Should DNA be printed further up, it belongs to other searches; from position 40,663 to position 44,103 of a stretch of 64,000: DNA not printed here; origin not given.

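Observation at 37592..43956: Type III-like R-M operon with an unrecognised upstream ORF; mod appears split at a G5 tract (single +G would fuse ORF-A and mod)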

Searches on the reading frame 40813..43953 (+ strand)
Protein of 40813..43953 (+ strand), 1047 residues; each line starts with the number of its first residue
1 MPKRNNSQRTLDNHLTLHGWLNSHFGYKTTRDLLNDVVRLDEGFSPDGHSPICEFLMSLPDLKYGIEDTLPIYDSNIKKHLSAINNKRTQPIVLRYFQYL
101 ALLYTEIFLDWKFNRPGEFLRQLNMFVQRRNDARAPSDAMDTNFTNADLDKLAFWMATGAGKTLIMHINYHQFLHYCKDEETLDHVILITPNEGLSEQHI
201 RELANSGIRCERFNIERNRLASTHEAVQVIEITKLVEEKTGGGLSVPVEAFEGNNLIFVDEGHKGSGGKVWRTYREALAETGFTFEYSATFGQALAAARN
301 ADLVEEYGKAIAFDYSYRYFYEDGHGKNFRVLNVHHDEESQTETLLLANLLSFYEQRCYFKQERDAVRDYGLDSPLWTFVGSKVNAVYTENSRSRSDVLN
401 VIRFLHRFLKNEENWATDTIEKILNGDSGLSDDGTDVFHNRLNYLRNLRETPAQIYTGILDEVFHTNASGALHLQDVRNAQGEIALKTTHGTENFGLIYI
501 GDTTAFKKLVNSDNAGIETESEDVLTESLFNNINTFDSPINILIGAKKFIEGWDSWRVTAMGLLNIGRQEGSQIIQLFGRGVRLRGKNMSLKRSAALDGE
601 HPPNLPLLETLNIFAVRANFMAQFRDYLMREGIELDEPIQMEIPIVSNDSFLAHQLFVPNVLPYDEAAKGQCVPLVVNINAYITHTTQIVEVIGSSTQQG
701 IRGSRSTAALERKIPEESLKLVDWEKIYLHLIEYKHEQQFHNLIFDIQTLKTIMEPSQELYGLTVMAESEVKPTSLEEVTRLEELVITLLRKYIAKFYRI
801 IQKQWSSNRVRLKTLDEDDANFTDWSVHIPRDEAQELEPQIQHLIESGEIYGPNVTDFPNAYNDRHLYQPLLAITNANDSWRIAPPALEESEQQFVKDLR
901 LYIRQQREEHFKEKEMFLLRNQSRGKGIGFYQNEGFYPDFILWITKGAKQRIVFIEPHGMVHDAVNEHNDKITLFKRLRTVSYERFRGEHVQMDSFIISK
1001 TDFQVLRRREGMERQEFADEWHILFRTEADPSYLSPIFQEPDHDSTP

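Call 3: search_protein_families(library=pfam, proteins=[window:40813-43953:+], max_evalue=0.01)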
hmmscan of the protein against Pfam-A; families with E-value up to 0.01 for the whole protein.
window:40813-43953:+ (1047 aa): 3 families
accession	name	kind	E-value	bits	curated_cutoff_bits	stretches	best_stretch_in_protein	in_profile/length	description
PF04851.21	ResIII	-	4.4e-11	43.4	22.5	1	148-291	22-162/164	Type III restriction enzyme, res subunit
PF18766.7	SWI2_SNF2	-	7.4e-06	26.2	26.7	1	153-281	22-146/221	SWI2/SNF2 ATPase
PF00270.35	DEAD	-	3.3e-05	24.1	26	1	156-292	21-161/167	DEAD/DEAH box helicase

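Call 4: search_protein_families(library=ncbifam, proteins=[window:40813-43953:+], max_evalue=0.01)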
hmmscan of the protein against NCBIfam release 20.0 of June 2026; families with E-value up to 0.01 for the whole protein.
window:40813-43953:+ (1047 aa): 1 family
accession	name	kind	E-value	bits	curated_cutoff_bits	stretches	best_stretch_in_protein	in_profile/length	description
NF046055.1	restr_BPTD_3080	equivalog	0.00094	17.2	800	0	142-192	145-199/970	BPTD_3080 family restriction endonuclease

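Call 9: search_protein_families(library=padloc, proteins=[window:40813-43953:+], max_evalue=0.01)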
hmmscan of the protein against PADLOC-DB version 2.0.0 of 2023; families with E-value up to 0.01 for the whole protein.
window:40813-43953:+ (1047 aa): 4 families
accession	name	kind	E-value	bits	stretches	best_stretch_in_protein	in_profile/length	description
PDLC03654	REase_III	-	1.5e-156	521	3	301-637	372-699/1154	Type III restriction enzyme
PDLC02704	PbeA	-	5.7e-06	23.1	1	154-312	275-439/682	PbeA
PDLC04986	PDC-S28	-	0.00076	15.9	1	141-240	44-139/831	-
PDLC02707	PbeA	-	0.00077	16.1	1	152-308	271-430/672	PbeA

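Call 20: search_solved_structures(query=window:40813-43953:+, max_evalue=0.01)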
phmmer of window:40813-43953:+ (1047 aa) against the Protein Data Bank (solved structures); distinct sequences matched with E-value up to 0.01: 1.
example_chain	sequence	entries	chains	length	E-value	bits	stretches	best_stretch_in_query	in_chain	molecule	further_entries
9b9g_I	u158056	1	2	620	0.0026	18.7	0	21-82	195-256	Protein phosphatase 3 catalytic subunit alpha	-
